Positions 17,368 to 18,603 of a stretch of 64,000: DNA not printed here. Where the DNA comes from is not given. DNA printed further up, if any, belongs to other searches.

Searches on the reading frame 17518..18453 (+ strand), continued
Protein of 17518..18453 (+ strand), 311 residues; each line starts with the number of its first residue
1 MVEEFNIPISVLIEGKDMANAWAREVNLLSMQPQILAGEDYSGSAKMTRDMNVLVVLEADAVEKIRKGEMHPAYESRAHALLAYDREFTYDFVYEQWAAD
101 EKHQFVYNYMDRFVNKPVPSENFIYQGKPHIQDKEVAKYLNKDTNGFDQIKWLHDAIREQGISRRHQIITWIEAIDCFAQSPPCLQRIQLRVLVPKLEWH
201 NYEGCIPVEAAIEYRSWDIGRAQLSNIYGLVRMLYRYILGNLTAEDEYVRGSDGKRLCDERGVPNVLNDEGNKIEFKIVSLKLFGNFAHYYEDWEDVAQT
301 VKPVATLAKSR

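Call 39: fold_search(model_id=the predicted structure, library=pdb)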
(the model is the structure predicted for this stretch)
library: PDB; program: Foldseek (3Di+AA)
matches with E <= 10: 495; with E <= 0.001: 396
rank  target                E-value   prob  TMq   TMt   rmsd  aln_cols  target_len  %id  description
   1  3ix6_B                4.4e-08  1.00  0.48  0.58   6.4       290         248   15  Crystal structure of Thymidylate synthase thyA from Brucella melitensis (released 2009-09-22)
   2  4h0r_B                5.0e-08  1.00  0.50  0.58   6.1       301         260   13  Crystal structure of thymidylate synthase from Corynebacterium glutamicum (released 2013-09-11)
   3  4xsd_A                6.4e-08  1.00  0.51  0.59   7.3       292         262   13  Complex structure of thymidylate synthase from varicella zoster virus with a dUMP (released 2015-12-16)
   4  5jnh_B                7.7e-08  1.00  0.51  0.51   7.2       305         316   11  Crystal Structure of cytidine monophosphate hydroxymethylase MilA (released 2017-01-25)
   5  4h0r_A                7.7e-08  1.00  0.47  0.55   7.0       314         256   13  Crystal structure of thymidylate synthase from Corynebacterium glutamicum (released 2013-09-11)
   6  9iqu                  8.2e-08  1.00  0.52  0.71   6.3       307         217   12  phage HY126 dCMP hydroxylase-AfhB with sustrate dCMP (released 2025-07-16)
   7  5jp9_B                8.2e-08  1.00  0.51  0.50   7.3       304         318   12  Crystal Structure of cytidine monophosphate hydroxymethylase MilA with dCMP (released 2017-03-15)
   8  1qqq                  8.2e-08  1.00  0.48  0.56   5.6       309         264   12  CRYSTAL STRUCTURE ANALYSIS OF SER254 MUTANT OF ESCHERICHIA COLI THYMIDYLATE SYNTHASE (released 1999-06-14)
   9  4xsc_A                8.7e-08  1.00  0.50  0.58   7.2       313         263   15  Complex structure of thymidylate synthase from varicella zoster virus with a phosphorylated BVDU (released 2015-12-16)
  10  3hbb_D                1.1e-07  1.00  0.46  0.29  10.3       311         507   13  Structures of dihydrofolate reductase-thymidylate synthase of Trypanosoma cruzi in the folate-free state and in comple (released 2009-05-19)
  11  1evf                  1.1e-07  1.00  0.49  0.56   5.8       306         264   12  CRYSTAL STRUCTURE ANALYSIS OF CYS167 MUTANT OF ESCHERICHIA COLI (released 2000-05-03)
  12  4h0u_D                1.1e-07  1.00  0.49  0.58   6.3       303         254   14  Crystal structure of thymidylate synthase from Corynebacterium glutamicum in complex with dUMP (released 2013-09-11)
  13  3kjs_C                1.1e-07  1.00  0.44  0.28  10.4       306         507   13  Crystal Structure of T. cruzi DHFR-TS with 3 high affinity DHFR inhibitors: DQ1 inhibitor complex (released 2010-06-09)
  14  2h2q_A                1.3e-07  1.00  0.46  0.29  10.4       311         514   12  Crystal structure of Trypanosoma cruzi Dihydrofolate Reductase-Thymidylate synthase (released 2008-04-08)
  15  3qj7_D                1.4e-07  1.00  0.49  0.57   6.2       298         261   15  Crystal Structure of the Mycobacterium tuberculosis Thymidylate synthase (ThyA) bound to dUMP (released 2011-06-15)
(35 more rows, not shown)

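Call 40: search_dna_similar(query=window:17518-18453:+, collection=phages, mode=protein, max_evalue=0.01, max_rows=30)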
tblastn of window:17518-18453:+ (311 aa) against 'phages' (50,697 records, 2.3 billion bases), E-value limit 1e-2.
No match.

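Call 41: search_protein_representatives(alignment_id=A1)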
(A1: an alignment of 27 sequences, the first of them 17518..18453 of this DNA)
Query: 27 sequences, 288 profile positions. Proteins with E-value up to 0.001 (for the whole library): 874; up to 1e-10: 308; up to 1e-30: 47. The best 150 are listed.
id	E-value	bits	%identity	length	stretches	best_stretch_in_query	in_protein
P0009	5.9e-124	429.3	-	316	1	2-287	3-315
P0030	3.4e-117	407.1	-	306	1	4-287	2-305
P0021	4.8e-88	311.4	-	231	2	139-285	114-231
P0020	3.3e-87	308.7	-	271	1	6-286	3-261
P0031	7.6e-84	297.6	-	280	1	5-285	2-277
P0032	3.6e-72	259.3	-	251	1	1-286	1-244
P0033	2.5e-64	233.6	-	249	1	9-286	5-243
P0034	3.8e-57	210.0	-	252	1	2-286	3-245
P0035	3.3e-56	206.9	-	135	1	164-287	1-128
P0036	7.1e-55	202.6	-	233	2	144-286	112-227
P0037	2.1e-54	201.0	-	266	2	140-286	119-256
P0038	9.3e-53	195.6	-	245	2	142-286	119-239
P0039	4.1e-51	190.2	-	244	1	4-287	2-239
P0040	1.1e-47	178.9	-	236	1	3-284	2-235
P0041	7.9e-47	176.1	-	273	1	7-287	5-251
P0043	6.8e-45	169.8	-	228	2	140-286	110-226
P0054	3.6e-37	144.5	-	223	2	132-287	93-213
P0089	2.7e-25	105.5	-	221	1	10-241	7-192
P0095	3.8e-24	101.7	-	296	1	12-281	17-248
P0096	4.8e-24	101.4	-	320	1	7-282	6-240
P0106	2.1e-22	96.0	-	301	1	8-238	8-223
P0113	2.6e-21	92.4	-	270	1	65-278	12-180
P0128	1.8e-19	86.4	-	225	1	7-226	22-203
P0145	4.0e-18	82.0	-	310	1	8-281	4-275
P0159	6.2e-17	78.0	-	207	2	126-284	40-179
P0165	1.1e-16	77.2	-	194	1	102-245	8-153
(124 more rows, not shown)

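Call 43: search_protein_families(library=ncbifam, proteins=[P0095, P0096, P0106, P0113, P0128, P0145, P0159, P0165, P0021, P0043], max_evalue=0.001)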
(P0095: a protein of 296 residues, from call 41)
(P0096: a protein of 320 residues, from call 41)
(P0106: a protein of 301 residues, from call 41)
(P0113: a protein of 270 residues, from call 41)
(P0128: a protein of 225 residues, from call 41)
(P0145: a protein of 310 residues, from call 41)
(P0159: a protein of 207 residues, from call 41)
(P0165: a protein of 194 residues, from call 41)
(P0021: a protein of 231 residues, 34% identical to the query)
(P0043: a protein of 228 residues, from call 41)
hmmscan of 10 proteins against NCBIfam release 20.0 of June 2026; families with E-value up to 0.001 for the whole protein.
P0095 (296 aa): 3 families
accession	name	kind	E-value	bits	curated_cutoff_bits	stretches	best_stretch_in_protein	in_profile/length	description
TIGR03283.1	thy_syn_methano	equivalog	1.3e-38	132.5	174.55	1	20-248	8-200/201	thymidylate synthase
NF002495.0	PRK01827.1-1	equivalog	2.6e-08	33.8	327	1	131-258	116-237/279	thymidylate synthase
NF002497.0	PRK01827.1-3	equivalog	0.00018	21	327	1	129-255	107-222/264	thymidylate synthase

P0096 (320 aa): 6 families
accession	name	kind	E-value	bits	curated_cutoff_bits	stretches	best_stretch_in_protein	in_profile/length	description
TIGR03283.1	thy_syn_methano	equivalog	3.1e-39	134.6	174.55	1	8-238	2-199/201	thymidylate synthase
NF002495.0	PRK01827.1-1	equivalog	2.2e-09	37.3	327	1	123-244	116-232/279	thymidylate synthase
NF002497.0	PRK01827.1-3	equivalog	1.5e-08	34.3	327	1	122-279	108-252/264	thymidylate synthase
NF002496.0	PRK01827.1-2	equivalog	1.4e-07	30.9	325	1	122-279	162-306/318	thymidylate synthase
TIGR03284.1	thym_sym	equivalog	2.3e-06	27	108.35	1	122-270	140-276/296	thymidylate synthase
NF002499.0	PRK01827.1-5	equivalog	0.0005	19.4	405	1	122-271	108-245/264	thymidylate synthase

P0106 (301 aa): 7 families
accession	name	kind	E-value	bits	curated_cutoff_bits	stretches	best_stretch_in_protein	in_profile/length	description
TIGR03283.1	thy_syn_methano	equivalog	1.9e-34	119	174.55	1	9-251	2-199/201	thymidylate synthase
NF002495.0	PRK01827.1-1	equivalog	4.6e-13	49.3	327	1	138-285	114-260/279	thymidylate synthase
NF002497.0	PRK01827.1-3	equivalog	1.6e-12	47.3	327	1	138-267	107-229/264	thymidylate synthase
NF002496.0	PRK01827.1-2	equivalog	8e-12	44.8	325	1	138-261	161-278/318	thymidylate synthase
TIGR03284.1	thym_sym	equivalog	2.5e-11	43.3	108.35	1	138-286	139-279/296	thymidylate synthase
NF002499.0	PRK01827.1-5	equivalog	1.6e-07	30.8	405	1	138-242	107-211/264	thymidylate synthase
NF010393.0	PRK13821.1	equivalog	8.2e-05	21.8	576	1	120-226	135-242/323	thymidylate synthase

P0113 (270 aa): 6 families
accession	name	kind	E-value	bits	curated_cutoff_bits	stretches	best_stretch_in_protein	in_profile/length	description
TIGR03283.1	thy_syn_methano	equivalog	6.3e-29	100.9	174.55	1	4-179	43-196/201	thymidylate synthase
NF002495.0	PRK01827.1-1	equivalog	7.3e-07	29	327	1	36-183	93-227/279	thymidylate synthase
NF002497.0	PRK01827.1-3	equivalog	7.5e-07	28.7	327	1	36-180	79-212/264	thymidylate synthase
NF002496.0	PRK01827.1-2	equivalog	2.5e-05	23.5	325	1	52-162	148-254/318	thymidylate synthase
TIGR03284.1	thym_sym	equivalog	3e-05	23.3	108.35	1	37-163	111-233/296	thymidylate synthase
NF002499.0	PRK01827.1-5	equivalog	0.00057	19.2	405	1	35-165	78-203/264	thymidylate synthase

P0128 (225 aa): 6 families
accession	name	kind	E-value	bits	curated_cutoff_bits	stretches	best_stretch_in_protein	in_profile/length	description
TIGR03283.1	thy_syn_methano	equivalog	2.3e-31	108.9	174.55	1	27-202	5-165/201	thymidylate synthase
NF002497.0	PRK01827.1-3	equivalog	1.5e-12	47.4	327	1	91-196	70-174/264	thymidylate synthase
NF002499.0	PRK01827.1-5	equivalog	2.4e-10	40.1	405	1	91-197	70-175/264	thymidylate synthase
TIGR03284.1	thym_sym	equivalog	4.4e-10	39.2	108.35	1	93-197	102-207/296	thymidylate synthase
NF002496.0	PRK01827.1-2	equivalog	4e-09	36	325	1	105-196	137-228/318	thymidylate synthase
NF002495.0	PRK01827.1-1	equivalog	4.9e-05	23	327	1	101-200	94-190/279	thymidylate synthase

P0145 (310 aa): 6 families
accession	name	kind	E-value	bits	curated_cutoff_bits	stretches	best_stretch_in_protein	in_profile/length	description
TIGR03283.1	thy_syn_methano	equivalog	1.5e-41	142.1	174.55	1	5-275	2-200/201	thymidylate synthase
NF002497.0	PRK01827.1-3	equivalog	3.9e-12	46.1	327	1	168-283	108-223/264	thymidylate synthase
NF002495.0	PRK01827.1-1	equivalog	6.2e-12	45.6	327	1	166-285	113-237/279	thymidylate synthase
NF002496.0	PRK01827.1-2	equivalog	5e-11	42.2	325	1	168-285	162-279/318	thymidylate synthase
TIGR03284.1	thym_sym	equivalog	2.9e-10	39.8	108.35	1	168-284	140-256/296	thymidylate synthase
NF002499.0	PRK01827.1-5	equivalog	5.8e-09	35.6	405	1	168-282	108-222/264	thymidylate synthase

P0159 (207 aa): 4 families
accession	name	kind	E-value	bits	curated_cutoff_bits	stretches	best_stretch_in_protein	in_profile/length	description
TIGR03283.1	thy_syn_methano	equivalog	3.2e-34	118.2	174.55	1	2-175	41-199/201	thymidylate synthase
NF002495.0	PRK01827.1-1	equivalog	2.9e-08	33.6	327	1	60-194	116-245/279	thymidylate synthase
NF002497.0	PRK01827.1-3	equivalog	7e-05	22.3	327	1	55-129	104-174/264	thymidylate synthase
NF002496.0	PRK01827.1-2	equivalog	0.00021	20.5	325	1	57-133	160-232/318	thymidylate synthase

P0165 (194 aa): 7 families
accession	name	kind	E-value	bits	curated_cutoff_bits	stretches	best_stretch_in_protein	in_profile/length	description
TIGR03283.1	thy_syn_methano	equivalog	3.6e-39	134.4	174.55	1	6-168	77-199/201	thymidylate synthase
NF002496.0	PRK01827.1-2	equivalog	1.1e-15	57.5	325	1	60-166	160-266/318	thymidylate synthase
NF002497.0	PRK01827.1-3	equivalog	2.2e-14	53.4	327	1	60-167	106-213/264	thymidylate synthase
NF002495.0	PRK01827.1-1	equivalog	7.4e-14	51.9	327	1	61-176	114-234/279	thymidylate synthase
TIGR03284.1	thym_sym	equivalog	8.2e-14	51.4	108.35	1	60-166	138-244/296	thymidylate synthase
NF002499.0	PRK01827.1-5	equivalog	1.9e-09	37.1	405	1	61-167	107-213/264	thymidylate synthase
NF010393.0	PRK13821.1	equivalog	8.8e-05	21.7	576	1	40-166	133-260/323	thymidylate synthase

P0021 (231 aa): 5 families
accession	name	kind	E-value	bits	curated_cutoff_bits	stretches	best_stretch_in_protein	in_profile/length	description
TIGR03283.1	thy_syn_methano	equivalog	2e-26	92.7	174.55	1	10-227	3-200/201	thymidylate synthase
NF002495.0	PRK01827.1-1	equivalog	7.1e-06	25.7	327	1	118-223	116-223/279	thymidylate synthase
NF002496.0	PRK01827.1-2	equivalog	7.4e-06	25.2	325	1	112-222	157-264/318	thymidylate synthase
NF002497.0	PRK01827.1-3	equivalog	6.3e-05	22.4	327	1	111-223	102-211/264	thymidylate synthase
TIGR03284.1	thym_sym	equivalog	0.00027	20.2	108.35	1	112-222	135-242/296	thymidylate synthase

P0043 (228 aa): 2 families
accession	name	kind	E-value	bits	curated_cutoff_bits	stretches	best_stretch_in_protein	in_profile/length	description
TIGR03283.1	thy_syn_methano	equivalog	8.7e-39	133.1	174.55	1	17-221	4-200/201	thymidylate synthase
NF002496.0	PRK01827.1-2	equivalog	6e-05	22.3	325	1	86-220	136-268/318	thymidylate synthase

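Call 44: search_solved_structures(query=A1, max_evalue=0.001, show_alignments=2)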
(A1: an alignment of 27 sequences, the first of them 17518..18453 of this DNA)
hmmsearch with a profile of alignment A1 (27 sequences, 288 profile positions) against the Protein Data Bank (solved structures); distinct sequences matched with E-value up to 0.001: 2.
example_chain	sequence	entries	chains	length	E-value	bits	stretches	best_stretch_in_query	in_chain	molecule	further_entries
4dq1_A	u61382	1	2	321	7.8e-05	25.2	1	117-198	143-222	Thymidylate synthase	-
7ta9_A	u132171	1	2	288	0.00092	21.6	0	139-202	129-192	Thymidylate synthase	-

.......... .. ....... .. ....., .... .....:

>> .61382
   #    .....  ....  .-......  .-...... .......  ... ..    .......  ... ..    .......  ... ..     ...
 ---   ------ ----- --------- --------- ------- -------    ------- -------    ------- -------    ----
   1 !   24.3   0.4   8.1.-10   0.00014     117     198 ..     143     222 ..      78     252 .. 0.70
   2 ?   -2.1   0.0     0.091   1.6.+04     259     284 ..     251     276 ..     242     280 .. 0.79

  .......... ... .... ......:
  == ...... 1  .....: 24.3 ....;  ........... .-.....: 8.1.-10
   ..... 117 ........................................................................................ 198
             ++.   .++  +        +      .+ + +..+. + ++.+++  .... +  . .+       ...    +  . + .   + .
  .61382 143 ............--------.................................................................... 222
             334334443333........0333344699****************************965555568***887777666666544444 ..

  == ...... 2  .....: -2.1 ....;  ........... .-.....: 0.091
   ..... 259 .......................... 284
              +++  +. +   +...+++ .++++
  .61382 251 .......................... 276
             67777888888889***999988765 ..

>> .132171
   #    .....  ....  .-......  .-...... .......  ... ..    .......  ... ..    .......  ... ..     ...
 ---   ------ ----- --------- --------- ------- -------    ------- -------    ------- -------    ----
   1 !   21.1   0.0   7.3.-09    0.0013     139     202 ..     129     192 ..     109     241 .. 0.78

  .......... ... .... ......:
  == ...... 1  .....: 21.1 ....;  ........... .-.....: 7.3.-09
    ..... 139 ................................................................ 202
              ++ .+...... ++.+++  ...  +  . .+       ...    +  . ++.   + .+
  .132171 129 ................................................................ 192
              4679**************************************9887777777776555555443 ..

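Call 45: search_solved_structures(query=L003:7062-7901:+, max_evalue=0.01, show_alignments=1)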
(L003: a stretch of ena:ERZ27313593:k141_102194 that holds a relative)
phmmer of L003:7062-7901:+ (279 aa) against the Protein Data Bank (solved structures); distinct sequences matched with E-value up to 0.01: 2.
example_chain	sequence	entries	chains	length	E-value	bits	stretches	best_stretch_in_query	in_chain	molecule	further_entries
5tgs_A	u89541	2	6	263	6.7e-05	25.6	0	226-276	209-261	7-carboxy-7-deazaguanine synthase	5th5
6nhl_A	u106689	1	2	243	0.0044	19.6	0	40-76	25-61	7-carboxy-7-deazaguanine synthase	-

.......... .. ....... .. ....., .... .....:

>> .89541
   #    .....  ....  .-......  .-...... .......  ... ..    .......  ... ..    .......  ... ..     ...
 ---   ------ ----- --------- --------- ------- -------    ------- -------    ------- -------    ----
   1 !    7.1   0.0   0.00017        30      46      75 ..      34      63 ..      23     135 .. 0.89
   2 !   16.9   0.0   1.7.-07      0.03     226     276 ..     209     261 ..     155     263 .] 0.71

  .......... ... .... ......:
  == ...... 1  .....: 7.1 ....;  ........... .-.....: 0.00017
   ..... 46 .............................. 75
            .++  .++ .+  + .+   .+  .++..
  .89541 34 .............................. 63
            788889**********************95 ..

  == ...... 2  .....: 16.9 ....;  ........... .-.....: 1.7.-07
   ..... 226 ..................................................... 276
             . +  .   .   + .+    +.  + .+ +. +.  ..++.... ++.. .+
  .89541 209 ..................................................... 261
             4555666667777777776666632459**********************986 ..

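Call 50: find_homologous_proteins(query=P0145, max_evalue=0.00001)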
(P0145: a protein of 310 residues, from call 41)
Query P0145 (310 aa): 3056 proteins with E <= 0.00001 among 3867 candidates; the best 120 are listed.
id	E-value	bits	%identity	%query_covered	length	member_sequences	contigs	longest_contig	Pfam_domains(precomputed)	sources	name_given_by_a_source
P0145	2.9e-209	711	100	100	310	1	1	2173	PF00303.25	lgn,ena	-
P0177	1.6e-117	410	60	97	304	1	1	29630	PF00303.25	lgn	-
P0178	1.9e-104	367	58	94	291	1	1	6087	PF00303.25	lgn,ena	-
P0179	8.7e-104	365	58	97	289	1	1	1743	PF00303.25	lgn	-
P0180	1.1e-103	365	58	94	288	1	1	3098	PF00303.25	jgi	-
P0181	2.8e-103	363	56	95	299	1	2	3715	PF00303.25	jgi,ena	-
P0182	8.9e-103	362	58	94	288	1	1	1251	PF00303.25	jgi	jgi:thymidylate synthase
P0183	4.9e-101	356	55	97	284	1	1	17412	PF00303.25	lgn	-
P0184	3.4e-99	350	55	94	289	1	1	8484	PF00303.25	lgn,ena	-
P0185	1.2e-98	348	57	94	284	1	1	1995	PF00303.25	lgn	-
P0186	2.7e-98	347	55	99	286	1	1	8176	PF00303.25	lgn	-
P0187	2.8e-96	340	51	93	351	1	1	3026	PF00303.25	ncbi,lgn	ncbi:MAG: thymidylate synthase [Candidatus Thorarchaeota archaeon]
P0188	7.7e-93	329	49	95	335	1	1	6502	PF00303.25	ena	-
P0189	1.7e-92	328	50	95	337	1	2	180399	PF00303.25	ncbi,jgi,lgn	-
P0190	1.9e-92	328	50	95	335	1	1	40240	PF00303.25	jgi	jgi:thymidylate synthase (methanogen type)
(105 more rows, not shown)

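Call 53: find_encoding_contigs(protein=P0015, flank=10000, max_places=1)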
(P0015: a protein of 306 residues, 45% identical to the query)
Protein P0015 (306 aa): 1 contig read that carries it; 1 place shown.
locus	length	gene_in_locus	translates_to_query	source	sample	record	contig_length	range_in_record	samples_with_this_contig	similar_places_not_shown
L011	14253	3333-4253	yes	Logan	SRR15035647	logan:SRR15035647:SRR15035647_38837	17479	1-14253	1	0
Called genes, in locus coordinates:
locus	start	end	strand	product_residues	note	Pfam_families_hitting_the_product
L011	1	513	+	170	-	?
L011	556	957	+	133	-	-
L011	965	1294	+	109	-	-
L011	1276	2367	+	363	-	PF01068:DNA_ligase_A_M, PF14743:DNA_ligase_OB_2 (weak)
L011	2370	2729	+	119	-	-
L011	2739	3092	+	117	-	-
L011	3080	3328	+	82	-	-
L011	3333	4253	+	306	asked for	-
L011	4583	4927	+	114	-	-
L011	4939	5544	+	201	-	PF13521:AAA_28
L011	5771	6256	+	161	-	PF22769:DCD (weak), PF00692:dUTPase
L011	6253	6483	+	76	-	-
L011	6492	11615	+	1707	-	PF08480:Disaggr_assoc, PF00801:PKD, PF18911:PKD_4, PF18911:PKD_4, PF00801:PKD, PF18911:PKD_4, PF06848:Disaggr_repeat, PF08480:Disaggr_assoc, +7 more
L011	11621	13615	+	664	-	PF13229:Beta_helix (faint), PF08480:Disaggr_assoc, PF06848:Disaggr_repeat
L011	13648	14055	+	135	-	-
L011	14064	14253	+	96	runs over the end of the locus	PF04071:zf-like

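Call 54: find_encoding_contigs(protein=P0016, flank=10000, max_places=1)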
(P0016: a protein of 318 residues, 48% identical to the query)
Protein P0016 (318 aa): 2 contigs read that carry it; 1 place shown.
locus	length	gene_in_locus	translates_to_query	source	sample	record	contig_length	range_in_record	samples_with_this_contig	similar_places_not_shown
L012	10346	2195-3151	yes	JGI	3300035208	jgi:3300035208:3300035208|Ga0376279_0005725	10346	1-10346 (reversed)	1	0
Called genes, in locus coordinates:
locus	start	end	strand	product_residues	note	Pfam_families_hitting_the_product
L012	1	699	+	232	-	?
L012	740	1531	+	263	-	-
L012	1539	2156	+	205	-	PF02223:Thymidylate_kin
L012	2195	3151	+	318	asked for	-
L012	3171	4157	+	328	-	PF12705:PDDEXK_1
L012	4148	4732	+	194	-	PF07463:NUMOD4, PF13392:HNH_3 (weak)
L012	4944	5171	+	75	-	-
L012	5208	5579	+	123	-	-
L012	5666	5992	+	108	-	-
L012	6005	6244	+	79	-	-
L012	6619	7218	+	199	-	-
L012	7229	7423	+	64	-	-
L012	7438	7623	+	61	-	-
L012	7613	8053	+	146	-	-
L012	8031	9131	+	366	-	-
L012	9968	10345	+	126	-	?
